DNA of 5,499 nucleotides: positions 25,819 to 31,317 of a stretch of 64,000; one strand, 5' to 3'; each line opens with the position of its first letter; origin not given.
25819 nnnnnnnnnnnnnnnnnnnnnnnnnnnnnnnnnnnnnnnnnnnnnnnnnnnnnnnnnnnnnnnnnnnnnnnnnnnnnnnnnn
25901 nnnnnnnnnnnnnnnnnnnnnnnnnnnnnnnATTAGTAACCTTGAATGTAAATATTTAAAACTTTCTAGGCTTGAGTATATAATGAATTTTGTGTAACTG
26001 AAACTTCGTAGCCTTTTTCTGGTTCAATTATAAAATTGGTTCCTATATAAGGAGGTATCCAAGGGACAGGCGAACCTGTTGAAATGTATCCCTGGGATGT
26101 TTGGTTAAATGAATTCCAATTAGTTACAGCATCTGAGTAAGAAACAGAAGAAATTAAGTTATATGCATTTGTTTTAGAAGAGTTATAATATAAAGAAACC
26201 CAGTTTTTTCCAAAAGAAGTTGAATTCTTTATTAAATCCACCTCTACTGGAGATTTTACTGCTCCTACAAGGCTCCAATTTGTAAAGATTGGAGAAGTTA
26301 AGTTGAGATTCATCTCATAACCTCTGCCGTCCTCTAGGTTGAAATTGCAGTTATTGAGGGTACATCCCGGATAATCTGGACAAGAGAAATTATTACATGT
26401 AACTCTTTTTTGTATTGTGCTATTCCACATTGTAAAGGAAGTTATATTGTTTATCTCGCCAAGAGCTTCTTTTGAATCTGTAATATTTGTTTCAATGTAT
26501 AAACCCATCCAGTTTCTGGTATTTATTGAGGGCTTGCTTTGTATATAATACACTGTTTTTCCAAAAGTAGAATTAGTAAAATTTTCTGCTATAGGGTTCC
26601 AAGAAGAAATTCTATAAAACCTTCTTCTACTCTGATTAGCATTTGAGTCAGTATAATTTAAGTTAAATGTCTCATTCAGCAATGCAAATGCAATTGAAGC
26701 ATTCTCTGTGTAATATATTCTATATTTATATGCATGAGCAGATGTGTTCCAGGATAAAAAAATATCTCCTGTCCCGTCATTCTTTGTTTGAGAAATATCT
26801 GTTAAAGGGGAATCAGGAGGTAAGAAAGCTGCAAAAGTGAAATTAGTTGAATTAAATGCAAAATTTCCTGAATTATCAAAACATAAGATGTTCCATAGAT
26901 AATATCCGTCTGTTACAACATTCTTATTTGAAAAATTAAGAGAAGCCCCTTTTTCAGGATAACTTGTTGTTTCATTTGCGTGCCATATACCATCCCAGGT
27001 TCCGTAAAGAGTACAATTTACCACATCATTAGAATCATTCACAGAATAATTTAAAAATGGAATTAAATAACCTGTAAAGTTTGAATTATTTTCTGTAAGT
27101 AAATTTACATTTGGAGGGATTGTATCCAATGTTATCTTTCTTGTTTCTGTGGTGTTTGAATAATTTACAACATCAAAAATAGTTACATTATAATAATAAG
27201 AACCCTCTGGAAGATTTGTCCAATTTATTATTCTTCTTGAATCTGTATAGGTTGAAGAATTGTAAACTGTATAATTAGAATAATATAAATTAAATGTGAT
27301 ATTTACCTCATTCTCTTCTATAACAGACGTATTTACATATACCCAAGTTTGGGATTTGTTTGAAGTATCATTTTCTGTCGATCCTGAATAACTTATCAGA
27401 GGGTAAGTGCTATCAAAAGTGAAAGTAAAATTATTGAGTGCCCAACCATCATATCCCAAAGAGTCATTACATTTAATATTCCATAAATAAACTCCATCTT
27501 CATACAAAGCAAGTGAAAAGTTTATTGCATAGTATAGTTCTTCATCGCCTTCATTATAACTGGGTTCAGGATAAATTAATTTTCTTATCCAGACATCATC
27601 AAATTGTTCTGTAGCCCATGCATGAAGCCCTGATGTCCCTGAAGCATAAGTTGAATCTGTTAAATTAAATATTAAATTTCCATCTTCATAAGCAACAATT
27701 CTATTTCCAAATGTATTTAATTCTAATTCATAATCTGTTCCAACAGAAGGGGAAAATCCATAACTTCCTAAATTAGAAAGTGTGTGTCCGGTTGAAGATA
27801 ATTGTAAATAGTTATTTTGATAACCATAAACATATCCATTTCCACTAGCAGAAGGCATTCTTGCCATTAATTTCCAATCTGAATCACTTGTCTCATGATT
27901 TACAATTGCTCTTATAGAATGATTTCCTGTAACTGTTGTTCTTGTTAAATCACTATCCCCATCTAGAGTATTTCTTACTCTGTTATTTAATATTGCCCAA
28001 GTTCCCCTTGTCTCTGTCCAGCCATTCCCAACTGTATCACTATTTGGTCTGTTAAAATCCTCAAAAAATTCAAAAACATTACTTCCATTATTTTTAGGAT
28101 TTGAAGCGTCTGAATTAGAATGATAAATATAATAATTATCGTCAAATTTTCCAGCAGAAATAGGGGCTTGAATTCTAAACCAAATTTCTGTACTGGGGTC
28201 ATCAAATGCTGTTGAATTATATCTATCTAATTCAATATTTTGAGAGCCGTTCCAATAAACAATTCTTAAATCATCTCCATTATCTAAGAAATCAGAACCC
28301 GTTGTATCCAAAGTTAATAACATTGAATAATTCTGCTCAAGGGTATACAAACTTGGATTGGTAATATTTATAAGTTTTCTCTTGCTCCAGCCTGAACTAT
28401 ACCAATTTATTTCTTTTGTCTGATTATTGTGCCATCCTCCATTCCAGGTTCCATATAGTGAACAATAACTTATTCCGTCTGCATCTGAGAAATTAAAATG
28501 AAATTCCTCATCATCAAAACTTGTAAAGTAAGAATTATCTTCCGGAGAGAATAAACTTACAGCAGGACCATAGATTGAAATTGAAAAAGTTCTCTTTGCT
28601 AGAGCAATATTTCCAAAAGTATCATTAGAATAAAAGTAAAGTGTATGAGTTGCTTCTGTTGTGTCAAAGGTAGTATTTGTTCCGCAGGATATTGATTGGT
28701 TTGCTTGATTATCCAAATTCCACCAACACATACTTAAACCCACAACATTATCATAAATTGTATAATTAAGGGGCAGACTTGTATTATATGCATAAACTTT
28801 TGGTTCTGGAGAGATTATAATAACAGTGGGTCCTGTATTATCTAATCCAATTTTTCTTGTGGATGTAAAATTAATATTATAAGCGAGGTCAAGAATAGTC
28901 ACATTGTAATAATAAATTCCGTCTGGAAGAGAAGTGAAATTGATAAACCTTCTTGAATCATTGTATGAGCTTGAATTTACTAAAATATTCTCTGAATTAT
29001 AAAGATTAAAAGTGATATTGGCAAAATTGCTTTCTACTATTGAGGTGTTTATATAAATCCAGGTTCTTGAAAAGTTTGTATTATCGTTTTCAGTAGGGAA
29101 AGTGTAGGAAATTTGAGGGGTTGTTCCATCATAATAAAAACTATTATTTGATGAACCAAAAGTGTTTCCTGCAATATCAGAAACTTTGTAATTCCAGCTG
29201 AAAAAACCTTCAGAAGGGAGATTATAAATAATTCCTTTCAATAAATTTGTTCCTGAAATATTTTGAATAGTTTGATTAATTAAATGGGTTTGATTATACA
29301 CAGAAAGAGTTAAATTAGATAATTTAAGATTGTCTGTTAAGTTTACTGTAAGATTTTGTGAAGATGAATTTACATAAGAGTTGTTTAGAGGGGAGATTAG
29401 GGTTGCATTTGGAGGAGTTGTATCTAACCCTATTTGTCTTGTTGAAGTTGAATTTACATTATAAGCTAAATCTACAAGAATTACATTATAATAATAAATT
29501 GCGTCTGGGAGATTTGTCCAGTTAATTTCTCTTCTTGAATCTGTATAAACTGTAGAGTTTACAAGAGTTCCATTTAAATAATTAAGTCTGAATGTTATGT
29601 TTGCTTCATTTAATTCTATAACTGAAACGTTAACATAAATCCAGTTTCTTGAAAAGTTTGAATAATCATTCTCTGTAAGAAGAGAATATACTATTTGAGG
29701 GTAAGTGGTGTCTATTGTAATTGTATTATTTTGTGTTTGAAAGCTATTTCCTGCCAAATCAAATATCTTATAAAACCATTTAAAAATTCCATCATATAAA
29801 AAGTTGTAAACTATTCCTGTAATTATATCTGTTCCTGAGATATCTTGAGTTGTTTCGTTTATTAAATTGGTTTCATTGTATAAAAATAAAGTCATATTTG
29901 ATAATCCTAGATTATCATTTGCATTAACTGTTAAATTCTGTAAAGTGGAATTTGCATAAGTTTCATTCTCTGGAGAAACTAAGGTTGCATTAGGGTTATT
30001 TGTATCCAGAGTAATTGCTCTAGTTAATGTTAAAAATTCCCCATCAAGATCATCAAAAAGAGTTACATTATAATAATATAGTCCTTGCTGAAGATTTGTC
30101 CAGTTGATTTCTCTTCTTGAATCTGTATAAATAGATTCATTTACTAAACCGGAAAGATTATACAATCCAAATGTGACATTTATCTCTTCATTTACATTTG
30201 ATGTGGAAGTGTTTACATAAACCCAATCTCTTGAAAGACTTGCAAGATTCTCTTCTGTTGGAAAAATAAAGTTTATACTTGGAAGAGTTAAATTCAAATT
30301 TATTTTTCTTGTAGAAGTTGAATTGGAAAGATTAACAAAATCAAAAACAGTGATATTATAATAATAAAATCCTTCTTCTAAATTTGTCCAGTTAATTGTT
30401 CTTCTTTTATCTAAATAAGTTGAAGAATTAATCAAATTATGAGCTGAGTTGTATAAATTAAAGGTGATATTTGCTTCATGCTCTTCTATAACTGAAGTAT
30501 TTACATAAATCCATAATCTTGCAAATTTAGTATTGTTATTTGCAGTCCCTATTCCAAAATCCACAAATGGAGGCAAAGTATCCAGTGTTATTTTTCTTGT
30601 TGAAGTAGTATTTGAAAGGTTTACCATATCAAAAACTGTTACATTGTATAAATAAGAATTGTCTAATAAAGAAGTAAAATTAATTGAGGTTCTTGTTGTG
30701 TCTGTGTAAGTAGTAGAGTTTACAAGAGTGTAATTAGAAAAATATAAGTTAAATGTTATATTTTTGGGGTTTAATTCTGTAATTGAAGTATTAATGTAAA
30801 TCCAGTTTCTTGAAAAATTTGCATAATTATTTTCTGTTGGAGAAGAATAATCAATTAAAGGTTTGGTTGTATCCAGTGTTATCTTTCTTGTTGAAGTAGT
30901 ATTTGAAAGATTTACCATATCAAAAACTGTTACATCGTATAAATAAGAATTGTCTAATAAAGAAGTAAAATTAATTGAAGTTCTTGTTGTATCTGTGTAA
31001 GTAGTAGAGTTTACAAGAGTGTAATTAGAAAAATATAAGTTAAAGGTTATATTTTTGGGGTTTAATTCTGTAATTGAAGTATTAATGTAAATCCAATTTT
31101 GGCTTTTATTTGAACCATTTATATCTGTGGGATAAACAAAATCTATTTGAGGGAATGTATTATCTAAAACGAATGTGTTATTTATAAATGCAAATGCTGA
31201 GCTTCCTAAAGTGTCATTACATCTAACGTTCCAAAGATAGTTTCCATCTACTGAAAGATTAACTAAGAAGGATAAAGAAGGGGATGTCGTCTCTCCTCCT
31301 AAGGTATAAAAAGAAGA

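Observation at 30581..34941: Very recent intragenic tandem duplications in giant gene 2 (738-bp unit with a ~395-bp 100%-identical core; 291-bp units about 98% identical)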

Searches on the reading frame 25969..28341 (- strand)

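Call 42: search_protein_families(library=pfam, proteins=[window:25969-28341:-], max_evalue=1)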
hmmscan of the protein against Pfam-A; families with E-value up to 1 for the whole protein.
window:25969-28341:- (791 aa): 2 families
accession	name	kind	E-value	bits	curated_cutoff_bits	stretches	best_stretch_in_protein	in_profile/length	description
PF10102.14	DUF2341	-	2.2e-06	28.5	23.4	1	21-109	1-82/84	Domain of unknown function (DUF2341)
PF19077.6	Big_13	-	0.041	14.8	27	0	319-407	15-102/102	Bacterial Ig-like domain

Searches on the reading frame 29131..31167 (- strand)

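Call 42: search_protein_families(library=pfam, proteins=[window:29131-31167:-], max_evalue=1)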
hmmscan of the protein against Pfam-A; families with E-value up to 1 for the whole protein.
window:29131-31167:- (679 aa): 10 families
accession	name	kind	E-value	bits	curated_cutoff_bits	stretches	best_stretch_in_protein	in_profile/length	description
PF22352.2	K319L-like_PKD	-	0.00083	19.8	27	2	151-190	41-80/84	K319L-like, PKD domain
PF19077.6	Big_13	-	0.0042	18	27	1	424-487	42-102/102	Bacterial Ig-like domain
PF18962.6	Por_Secre_tail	-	0.011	16.5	27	2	322-369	14-63/75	Secretion system C-terminal sorting domain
PF19233.4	DUF5886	-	0.018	15.8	36.5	0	49-98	40-91/135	Family of unknown function (DUF5886)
PF18843.6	LPD28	-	0.031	14.3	27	0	348-386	18-54/97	Large polyvalent protein associated domain 28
PF21462.3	PsaS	-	0.043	14.4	27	0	121-160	66-107/112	Ph 6 antigen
PF22235.1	FAS1_thioest_ins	-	0.054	14.3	27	0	21-59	23-60/98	Fatty acid synthase subunit beta, insertion domain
PF00983.24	Tymo_coat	-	0.26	11.5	25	0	109-166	90-148/179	Tymovirus coat protein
PF17210.9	SdrD_B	-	0.37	11.4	29.7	0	523-578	26-77/112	SdrD B-like domain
PF06868.16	DUF1257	-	0.64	10.7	22.2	0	123-178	24-79/103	Protein of unknown function (DUF1257)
